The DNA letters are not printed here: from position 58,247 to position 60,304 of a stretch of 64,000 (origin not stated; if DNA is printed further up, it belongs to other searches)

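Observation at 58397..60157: PilB/GspE homologue with every catalytic ATPase motif degenerate but the N-domain and Zn-finger retained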

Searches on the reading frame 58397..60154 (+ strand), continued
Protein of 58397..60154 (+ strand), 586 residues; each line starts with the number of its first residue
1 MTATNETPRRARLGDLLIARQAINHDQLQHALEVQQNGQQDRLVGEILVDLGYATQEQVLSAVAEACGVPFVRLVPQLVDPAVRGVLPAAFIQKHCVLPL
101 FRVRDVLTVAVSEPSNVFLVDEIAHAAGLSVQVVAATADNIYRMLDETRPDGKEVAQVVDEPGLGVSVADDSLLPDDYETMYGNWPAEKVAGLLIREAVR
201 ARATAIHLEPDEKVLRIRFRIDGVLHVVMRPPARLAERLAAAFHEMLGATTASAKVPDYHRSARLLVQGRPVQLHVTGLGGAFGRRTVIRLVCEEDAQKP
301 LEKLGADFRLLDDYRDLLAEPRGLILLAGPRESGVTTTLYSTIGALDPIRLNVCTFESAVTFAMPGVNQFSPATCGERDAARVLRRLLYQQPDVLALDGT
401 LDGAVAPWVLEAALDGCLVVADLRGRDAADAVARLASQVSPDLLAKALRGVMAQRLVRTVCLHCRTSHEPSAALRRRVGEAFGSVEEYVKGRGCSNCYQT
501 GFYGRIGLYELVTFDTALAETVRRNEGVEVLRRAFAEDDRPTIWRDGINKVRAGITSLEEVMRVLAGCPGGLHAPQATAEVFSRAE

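Call 60: search_protein_families(library=ncbifam, proteins=[P0001, P0041, P0082, P0122, P0139, P0126, P0089, P0098, P0088, P0096], max_evalue=0.001)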
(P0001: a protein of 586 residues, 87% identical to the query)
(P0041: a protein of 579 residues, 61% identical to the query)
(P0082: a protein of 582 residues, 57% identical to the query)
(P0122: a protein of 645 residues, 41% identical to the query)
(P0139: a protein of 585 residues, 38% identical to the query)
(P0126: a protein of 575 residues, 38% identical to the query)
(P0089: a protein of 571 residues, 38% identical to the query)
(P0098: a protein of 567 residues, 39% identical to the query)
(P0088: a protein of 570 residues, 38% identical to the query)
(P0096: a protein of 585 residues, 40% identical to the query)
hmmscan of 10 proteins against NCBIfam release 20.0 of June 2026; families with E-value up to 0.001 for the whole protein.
P0001 (586 aa): 9 families
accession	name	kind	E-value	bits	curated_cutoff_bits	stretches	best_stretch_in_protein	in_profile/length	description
TIGR02538.1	type_IV_pilB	equivalog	1.1e-89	301.5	675.65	1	13-565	2-562/564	type IV-A pilus assembly ATPase PilB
TIGR02533.1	type_II_gspE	equivalog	3.6e-88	296.4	630.25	1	86-564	3-485/486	type II secretion system ATPase GspE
NF053534.1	T4PilAsmATPsTfpB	equivalog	5.3e-73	246.3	850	1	56-565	65-582/584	type IV pilus assembly ATPase TfpB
NF007755.0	PRK10436.1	equivalog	9.2e-72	242.2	617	1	93-565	15-459/465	type II secretion system protein GspE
NF041000.1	ATPase_ComGA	equivalog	5.3e-23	81.4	300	1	194-458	3-266/267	competence type IV pilus ATPase ComGA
NF012033.0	PRK15489.1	equivalog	2.1e-15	55.9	537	1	9-183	489-661/703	glycosyl transferase family protein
NF053729.1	c-di-GMP_motif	domain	8.6e-14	51.1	38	1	12-65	1-52/53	cyclic di-GMP-binding domain-containing protein, MshE-related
TIGR01420.1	pilT_fam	subfamily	2.4e-12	46.7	319.1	1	194-459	5-270/343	PilT/PilU family type 4a pilus ATPase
NF008411.1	PRK11234.1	equivalog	2.8e-12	45.9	1170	1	6-137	477-605/723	cyclic di-3',5'-guanylate-activated glycosyltransferase NfrB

P0041 (579 aa): 9 families
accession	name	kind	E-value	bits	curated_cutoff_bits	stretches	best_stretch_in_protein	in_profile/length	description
TIGR02538.1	type_IV_pilB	equivalog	1.9e-87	294.2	675.65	1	11-562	2-561/564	type IV-A pilus assembly ATPase PilB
TIGR02533.1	type_II_gspE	equivalog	5.6e-78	262.7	630.25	1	84-562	3-485/486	type II secretion system ATPase GspE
NF007755.0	PRK10436.1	equivalog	1.8e-68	231.3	617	1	90-563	14-459/465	type II secretion system protein GspE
NF053534.1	T4PilAsmATPsTfpB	equivalog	3.6e-63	213.9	850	1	52-563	63-582/584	type IV pilus assembly ATPase TfpB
NF041000.1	ATPase_ComGA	equivalog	1.7e-23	83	300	1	192-456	3-266/267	competence type IV pilus ATPase ComGA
NF053729.1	c-di-GMP_motif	domain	7.2e-17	60.9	38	1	10-63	1-52/53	cyclic di-GMP-binding domain-containing protein, MshE-related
NF012033.0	PRK15489.1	equivalog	1.6e-16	59.6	537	1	5-152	487-632/703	glycosyl transferase family protein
NF008411.1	PRK11234.1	equivalog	7.1e-12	44.5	1170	1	9-134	482-604/723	cyclic di-3',5'-guanylate-activated glycosyltransferase NfrB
TIGR01420.1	pilT_fam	subfamily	1e-11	44.6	319.1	1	193-452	6-265/343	PilT/PilU family type 4a pilus ATPase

P0082 (582 aa): 9 families
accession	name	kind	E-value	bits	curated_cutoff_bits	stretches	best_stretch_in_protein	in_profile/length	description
TIGR02538.1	type_IV_pilB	equivalog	5.1e-83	279.6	675.65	1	13-560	2-561/564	type IV-A pilus assembly ATPase PilB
TIGR02533.1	type_II_gspE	equivalog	3.4e-80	270.1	630.25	1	87-560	4-485/486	type II secretion system ATPase GspE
NF053534.1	T4PilAsmATPsTfpB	equivalog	6.1e-72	242.8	850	1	58-561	67-582/584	type IV pilus assembly ATPase TfpB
NF007755.0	PRK10436.1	equivalog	4.3e-63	213.6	617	1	93-562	15-460/465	type II secretion system protein GspE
NF012033.0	PRK15489.1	equivalog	3.7e-17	61.7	537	1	8-188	488-669/703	glycosyl transferase family protein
NF041000.1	ATPase_ComGA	equivalog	4.9e-17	61.8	300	1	191-454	3-266/267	competence type IV pilus ATPase ComGA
NF053729.1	c-di-GMP_motif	domain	1.1e-12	47.6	38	1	12-65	1-52/53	cyclic di-GMP-binding domain-containing protein, MshE-related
NF008411.1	PRK11234.1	equivalog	2.7e-12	45.9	1170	1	4-141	474-609/723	cyclic di-3',5'-guanylate-activated glycosyltransferase NfrB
TIGR01420.1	pilT_fam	subfamily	5.3e-09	35.8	319.1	1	191-455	5-270/343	PilT/PilU family type 4a pilus ATPase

P0122 (645 aa): 10 families
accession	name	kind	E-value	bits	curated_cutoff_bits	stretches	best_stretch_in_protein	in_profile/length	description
TIGR02538.1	type_IV_pilB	equivalog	8.7e-80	268.9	675.65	2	13-480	2-466/564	type IV-A pilus assembly ATPase PilB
TIGR02533.1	type_II_gspE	equivalog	2.8e-75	253.9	630.25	2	86-480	3-393/486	type II secretion system ATPase GspE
NF053534.1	T4PilAsmATPsTfpB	equivalog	4.2e-63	213.6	850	2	57-496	66-499/584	type IV pilus assembly ATPase TfpB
NF007755.0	PRK10436.1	equivalog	8.6e-60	202.7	617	1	101-480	23-369/465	type II secretion system protein GspE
NF041000.1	ATPase_ComGA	equivalog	2.7e-25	88.9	300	1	198-467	3-266/267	competence type IV pilus ATPase ComGA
TIGR01420.1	pilT_fam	subfamily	4.3e-17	62.4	319.1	1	199-469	6-271/343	PilT/PilU family type 4a pilus ATPase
NF053729.1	c-di-GMP_motif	domain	1.8e-16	59.6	38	1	12-65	1-52/53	cyclic di-GMP-binding domain-containing protein, MshE-related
NF012033.0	PRK15489.1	equivalog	1.1e-13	50.3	537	1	4-153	486-631/703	glycosyl transferase family protein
NF008411.1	PRK11234.1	equivalog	9.5e-10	37.5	1170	1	8-162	479-630/723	cyclic di-3',5'-guanylate-activated glycosyltransferase NfrB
TIGR03029.1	EpsG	equivalog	0.00092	18.4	313.8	0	11-73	3-63/274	chain length determinant protein tyrosine kinase EpsG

P0139 (585 aa): 12 families
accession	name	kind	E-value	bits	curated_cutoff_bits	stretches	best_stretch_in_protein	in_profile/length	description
TIGR02538.1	type_IV_pilB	equivalog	3.2e-117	392.5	675.65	1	12-583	2-561/564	type IV-A pilus assembly ATPase PilB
TIGR02533.1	type_II_gspE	equivalog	6.6e-117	391.1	630.25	1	84-583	2-485/486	type II secretion system ATPase GspE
NF053534.1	T4PilAsmATPsTfpB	equivalog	4.9e-103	345.5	850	1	54-585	64-583/584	type IV pilus assembly ATPase TfpB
NF007755.0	PRK10436.1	equivalog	5.7e-90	302.2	617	1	95-584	18-459/465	type II secretion system protein GspE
NF041000.1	ATPase_ComGA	equivalog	1.1e-40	139.3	300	1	210-477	4-266/267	competence type IV pilus ATPase ComGA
TIGR01420.1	pilT_fam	subfamily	3.3e-23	82.5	319.1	1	210-478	6-270/343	PilT/PilU family type 4a pilus ATPase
NF008411.1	PRK11234.1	equivalog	7.6e-15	54.3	1170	1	8-156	480-625/723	cyclic di-3',5'-guanylate-activated glycosyltransferase NfrB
NF053729.1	c-di-GMP_motif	domain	6.7e-13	48.2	38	1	11-64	1-52/53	cyclic di-GMP-binding domain-containing protein, MshE-related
NF012033.0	PRK15489.1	equivalog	5.2e-10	38.1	537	1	10-149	491-628/703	glycosyl transferase family protein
TIGR02524.1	dot_icm_DotB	equivalog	1.3e-06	27.9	463.3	1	313-465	113-268/358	Dot/Icm type IV secretion system ATPase DotB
TIGR02525.1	plasmid_TraJ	equivalog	1.7e-06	27.3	368.3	1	315-457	130-273/372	plasmid transfer ATPase TraJ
TIGR02782.1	TrbB_P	equivalog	0.00011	21.6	304.55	1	341-456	139-255/303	P-type conjugative transfer ATPase TrbB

P0126 (575 aa): 14 families
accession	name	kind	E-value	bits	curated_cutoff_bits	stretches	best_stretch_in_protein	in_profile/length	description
TIGR02533.1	type_II_gspE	equivalog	1.1e-151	505.8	630.25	1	82-574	2-486/486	type II secretion system ATPase GspE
TIGR02538.1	type_IV_pilB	equivalog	2.8e-150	501.6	675.65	1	10-574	2-562/564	type IV-A pilus assembly ATPase PilB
NF053534.1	T4PilAsmATPsTfpB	equivalog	7.6e-133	443.9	850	1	53-574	65-582/584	type IV pilus assembly ATPase TfpB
NF007755.0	PRK10436.1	equivalog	2.3e-122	409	617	1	91-574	16-459/465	type II secretion system protein GspE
NF041000.1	ATPase_ComGA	equivalog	2.3e-59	200.6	300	1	203-466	4-266/267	competence type IV pilus ATPase ComGA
TIGR01420.1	pilT_fam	subfamily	6.4e-37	127.5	319.1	1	202-467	5-270/343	PilT/PilU family type 4a pilus ATPase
NF012033.0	PRK15489.1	equivalog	1.9e-19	69.3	537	1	5-150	488-631/703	glycosyl transferase family protein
TIGR02525.1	plasmid_TraJ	equivalog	1.7e-15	56.9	368.3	1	296-444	122-271/372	plasmid transfer ATPase TraJ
NF008411.1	PRK11234.1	equivalog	6.7e-15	54.5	1170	1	3-137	476-608/723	cyclic di-3',5'-guanylate-activated glycosyltransferase NfrB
NF053729.1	c-di-GMP_motif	domain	2.9e-13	49.4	38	1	9-62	1-52/53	cyclic di-GMP-binding domain-containing protein, MshE-related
TIGR02524.1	dot_icm_DotB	equivalog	8.5e-09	35.1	463.3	1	329-444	134-258/358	Dot/Icm type IV secretion system ATPase DotB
NF058587.1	archaellum_moto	equivalog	9.6e-09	34.5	550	1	332-444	278-395/527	archaellum flagellar ATPase motor FlaI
TIGR02782.1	TrbB_P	equivalog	0.00022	20.6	304.55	1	332-445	139-255/303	P-type conjugative transfer ATPase TrbB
NF010469.0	PRK13894.1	subfamily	0.0004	19.8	508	0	332-445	152-267/320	conjugal transfer ATPase TrbB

P0089 (571 aa): 23 families
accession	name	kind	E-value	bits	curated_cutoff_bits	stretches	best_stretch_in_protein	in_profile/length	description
TIGR02538.1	type_IV_pilB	equivalog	2e-181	604.4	675.65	1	12-569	2-563/564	type IV-A pilus assembly ATPase PilB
TIGR02533.1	type_II_gspE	equivalog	5e-180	599.3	630.25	1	86-568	4-486/486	type II secretion system ATPase GspE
NF053534.1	T4PilAsmATPsTfpB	equivalog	1.5e-153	512.3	850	1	48-568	58-582/584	type IV pilus assembly ATPase TfpB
NF007755.0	PRK10436.1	equivalog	8.7e-141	469.7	617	1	96-569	19-460/465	type II secretion system protein GspE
NF041000.1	ATPase_ComGA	equivalog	7.5e-81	271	300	1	197-461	3-266/267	competence type IV pilus ATPase ComGA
TIGR01420.1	pilT_fam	subfamily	4.6e-55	187.2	319.1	1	196-462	4-270/343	PilT/PilU family type 4a pilus ATPase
TIGR02525.1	plasmid_TraJ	equivalog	2.1e-26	92.8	368.3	1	321-440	146-272/372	plasmid transfer ATPase TraJ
TIGR02524.1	dot_icm_DotB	equivalog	5.5e-22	78.5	463.3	1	318-438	128-257/358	Dot/Icm type IV secretion system ATPase DotB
NF058587.1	archaellum_moto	equivalog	1.2e-18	67.1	550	1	327-439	278-395/527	archaellum flagellar ATPase motor FlaI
TIGR02782.1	TrbB_P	equivalog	1.2e-13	51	304.55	1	327-439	139-254/303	P-type conjugative transfer ATPase TrbB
TIGR02788.1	VirB11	equivalog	2.2e-13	49.9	249.95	1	326-440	146-265/308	P-type DNA transfer ATPase VirB11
NF053729.1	c-di-GMP_motif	domain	6.6e-13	48.2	38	1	11-63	1-51/53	cyclic di-GMP-binding domain-containing protein, MshE-related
NF010469.0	PRK13894.1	subfamily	6.9e-13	48.6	508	1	327-438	152-265/320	conjugal transfer ATPase TrbB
NF012033.0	PRK15489.1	equivalog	4.9e-12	44.8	537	1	8-146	489-625/703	glycosyl transferase family protein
NF053672.1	bindosome_BasE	exception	7.1e-12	44.8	1000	1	318-465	264-415/512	bindosome assembly system ATPase subunit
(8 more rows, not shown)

P0098 (567 aa): 23 families
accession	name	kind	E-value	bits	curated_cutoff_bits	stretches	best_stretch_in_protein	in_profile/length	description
TIGR02538.1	type_IV_pilB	equivalog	2.9e-184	613.8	675.65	1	10-566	2-562/564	type IV-A pilus assembly ATPase PilB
TIGR02533.1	type_II_gspE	equivalog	1.6e-183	610.8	630.25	1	82-566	2-486/486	type II secretion system ATPase GspE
NF053534.1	T4PilAsmATPsTfpB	equivalog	2.4e-152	508.3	850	1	51-566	63-582/584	type IV pilus assembly ATPase TfpB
NF007755.0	PRK10436.1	equivalog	1.3e-142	475.8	617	1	89-566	14-459/465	type II secretion system protein GspE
NF041000.1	ATPase_ComGA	equivalog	3.5e-76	255.7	300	1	195-459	3-266/267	competence type IV pilus ATPase ComGA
TIGR01420.1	pilT_fam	subfamily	7.4e-56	189.8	319.1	1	194-461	4-271/343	PilT/PilU family type 4a pilus ATPase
TIGR02525.1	plasmid_TraJ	equivalog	6e-25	88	368.3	1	287-438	120-272/372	plasmid transfer ATPase TraJ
TIGR02524.1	dot_icm_DotB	equivalog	5e-21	75.3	463.3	1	280-477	98-292/358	Dot/Icm type IV secretion system ATPase DotB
NF058587.1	archaellum_moto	equivalog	8.5e-17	61.1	550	1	282-440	234-398/527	archaellum flagellar ATPase motor FlaI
NF053729.1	c-di-GMP_motif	domain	5.7e-16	58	38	1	9-62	1-52/53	cyclic di-GMP-binding domain-containing protein, MshE-related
NF012033.0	PRK15489.1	equivalog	1.3e-14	53.3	537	1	5-144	488-625/703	glycosyl transferase family protein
TIGR02782.1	TrbB_P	equivalog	2.9e-14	53.1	304.55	1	325-440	139-257/303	P-type conjugative transfer ATPase TrbB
NF008411.1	PRK11234.1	equivalog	9.1e-14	50.8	1170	1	4-148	477-619/723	cyclic di-3',5'-guanylate-activated glycosyltransferase NfrB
NF010469.0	PRK13894.1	subfamily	1.4e-11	44.3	508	1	325-438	152-267/320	conjugal transfer ATPase TrbB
TIGR02788.1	VirB11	equivalog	4.9e-11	42.2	249.95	1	325-440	147-267/308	P-type DNA transfer ATPase VirB11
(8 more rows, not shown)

P0088 (570 aa): 22 families
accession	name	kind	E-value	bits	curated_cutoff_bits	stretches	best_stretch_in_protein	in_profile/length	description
TIGR02538.1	type_IV_pilB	equivalog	2.8e-192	640.3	675.65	1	11-568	2-563/564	type IV-A pilus assembly ATPase PilB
TIGR02533.1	type_II_gspE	equivalog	3.1e-186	619.8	630.25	1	83-566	2-485/486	type II secretion system ATPase GspE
NF053534.1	T4PilAsmATPsTfpB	equivalog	2.5e-153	511.6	850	1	54-566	65-581/584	type IV pilus assembly ATPase TfpB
NF007755.0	PRK10436.1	equivalog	5e-142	473.8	617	1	92-567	16-459/465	type II secretion system protein GspE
NF041000.1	ATPase_ComGA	equivalog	1.2e-76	257.2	300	1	196-460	3-266/267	competence type IV pilus ATPase ComGA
TIGR01420.1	pilT_fam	subfamily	7e-55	186.6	319.1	1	195-461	4-270/343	PilT/PilU family type 4a pilus ATPase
TIGR02525.1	plasmid_TraJ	equivalog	1.9e-25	89.6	368.3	1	299-436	129-269/372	plasmid transfer ATPase TraJ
TIGR02524.1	dot_icm_DotB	equivalog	2.5e-23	82.9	463.3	1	317-437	128-257/358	Dot/Icm type IV secretion system ATPase DotB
NF058587.1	archaellum_moto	equivalog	1.8e-16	60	550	1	323-449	275-403/527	archaellum flagellar ATPase motor FlaI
NF053729.1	c-di-GMP_motif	domain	1.9e-16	59.6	38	1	10-63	1-52/53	cyclic di-GMP-binding domain-containing protein, MshE-related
TIGR02782.1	TrbB_P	equivalog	4.1e-16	59.1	304.55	1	315-439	129-255/303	P-type conjugative transfer ATPase TrbB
NF012033.0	PRK15489.1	equivalog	9.2e-16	57.1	537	1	5-147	487-627/703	glycosyl transferase family protein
TIGR02788.1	VirB11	equivalog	1.3e-13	50.7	249.95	1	313-439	134-265/308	P-type DNA transfer ATPase VirB11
NF010469.0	PRK13894.1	subfamily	2.3e-13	50.2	508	1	317-438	144-266/320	conjugal transfer ATPase TrbB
NF008411.1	PRK11234.1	equivalog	2.4e-13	49.4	1170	1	10-144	483-614/723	cyclic di-3',5'-guanylate-activated glycosyltransferase NfrB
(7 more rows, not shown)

P0096 (585 aa): 21 families
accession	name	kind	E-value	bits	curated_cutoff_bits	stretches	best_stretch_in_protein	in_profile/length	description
TIGR02538.1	type_IV_pilB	equivalog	3.5e-179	597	675.65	1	23-582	3-562/564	type IV-A pilus assembly ATPase PilB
TIGR02533.1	type_II_gspE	equivalog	3e-172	573.7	630.25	1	94-582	2-486/486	type II secretion system ATPase GspE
NF053534.1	T4PilAsmATPsTfpB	equivalog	3.3e-147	491.3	850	1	61-582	61-582/584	type IV pilus assembly ATPase TfpB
NF007755.0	PRK10436.1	equivalog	2.6e-129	431.9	617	1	114-581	27-458/465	type II secretion system protein GspE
NF041000.1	ATPase_ComGA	equivalog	1.6e-74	250.3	300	1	207-471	3-266/267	competence type IV pilus ATPase ComGA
TIGR01420.1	pilT_fam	subfamily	4.9e-48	164.1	319.1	1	207-472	5-270/343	PilT/PilU family type 4a pilus ATPase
TIGR02525.1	plasmid_TraJ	equivalog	1.3e-23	83.6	368.3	1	312-449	131-271/372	plasmid transfer ATPase TraJ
TIGR02524.1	dot_icm_DotB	equivalog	2.6e-18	66.3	463.3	1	332-448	132-257/358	Dot/Icm type IV secretion system ATPase DotB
NF053729.1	c-di-GMP_motif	domain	6e-17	61.2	38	1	21-73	1-51/53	cyclic di-GMP-binding domain-containing protein, MshE-related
NF058587.1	archaellum_moto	equivalog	1.6e-16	60.2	550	1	332-448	273-394/527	archaellum flagellar ATPase motor FlaI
TIGR02788.1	VirB11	equivalog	1.1e-12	47.6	249.95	1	337-450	147-265/308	P-type DNA transfer ATPase VirB11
TIGR02782.1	TrbB_P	equivalog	1.2e-12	47.8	304.55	1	337-449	139-254/303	P-type conjugative transfer ATPase TrbB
NF008411.1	PRK11234.1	equivalog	1.1e-11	43.9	1170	1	16-161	478-620/723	cyclic di-3',5'-guanylate-activated glycosyltransferase NfrB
NF012033.0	PRK15489.1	equivalog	2.5e-11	42.5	537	1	17-158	488-627/703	glycosyl transferase family protein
NF010469.0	PRK13894.1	subfamily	4.6e-11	42.6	508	1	336-448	151-265/320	conjugal transfer ATPase TrbB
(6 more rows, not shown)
